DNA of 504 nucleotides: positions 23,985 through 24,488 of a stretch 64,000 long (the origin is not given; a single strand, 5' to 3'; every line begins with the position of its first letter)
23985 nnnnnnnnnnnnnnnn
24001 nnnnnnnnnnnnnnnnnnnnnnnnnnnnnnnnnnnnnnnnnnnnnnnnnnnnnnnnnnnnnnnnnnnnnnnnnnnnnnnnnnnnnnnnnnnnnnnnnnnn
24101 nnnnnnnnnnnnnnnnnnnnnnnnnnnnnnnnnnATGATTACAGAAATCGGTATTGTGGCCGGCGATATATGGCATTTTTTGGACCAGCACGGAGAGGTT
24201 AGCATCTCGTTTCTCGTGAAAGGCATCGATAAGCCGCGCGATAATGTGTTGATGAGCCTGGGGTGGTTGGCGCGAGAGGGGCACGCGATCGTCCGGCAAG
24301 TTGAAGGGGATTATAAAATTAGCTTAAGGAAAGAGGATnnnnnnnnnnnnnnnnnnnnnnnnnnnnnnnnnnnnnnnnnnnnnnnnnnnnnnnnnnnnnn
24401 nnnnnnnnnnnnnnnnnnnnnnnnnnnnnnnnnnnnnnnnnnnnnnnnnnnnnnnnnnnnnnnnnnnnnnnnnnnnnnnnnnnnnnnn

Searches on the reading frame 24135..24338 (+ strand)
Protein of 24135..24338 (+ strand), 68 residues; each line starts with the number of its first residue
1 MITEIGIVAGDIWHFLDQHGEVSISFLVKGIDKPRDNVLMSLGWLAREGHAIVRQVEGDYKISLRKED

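Call 3: search_protein_families(library=pfam, proteins=[window:24135-24338:+], max_evalue=0.01)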
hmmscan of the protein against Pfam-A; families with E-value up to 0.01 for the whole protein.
window:24135-24338:+ (68 aa): 1 family
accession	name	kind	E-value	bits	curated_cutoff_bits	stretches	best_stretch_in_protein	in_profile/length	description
PF10771.15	DUF2582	-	1.7e-12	47.8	24.2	1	4-62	5-63/65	Winged helix-turn-helix domain (DUF2582)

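Call 5: search_protein_families(library=ncbifam, proteins=[window:24135-24338:+], max_evalue=0.01)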
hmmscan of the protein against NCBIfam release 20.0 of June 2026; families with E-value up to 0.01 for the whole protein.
window:24135-24338:+ (68 aa): 0 families

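Call 39: search_protein_families(library=padloc, proteins=[window:24135-24338:+], max_evalue=0.01)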
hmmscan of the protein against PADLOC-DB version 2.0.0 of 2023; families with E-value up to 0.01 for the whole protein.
window:24135-24338:+ (68 aa): 0 families

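Call 40: search_protein_families(library=phrogs, proteins=[window:24135-24338:+], max_evalue=0.001)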
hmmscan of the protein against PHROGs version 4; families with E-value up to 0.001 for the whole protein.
window:24135-24338:+ (68 aa): 0 families
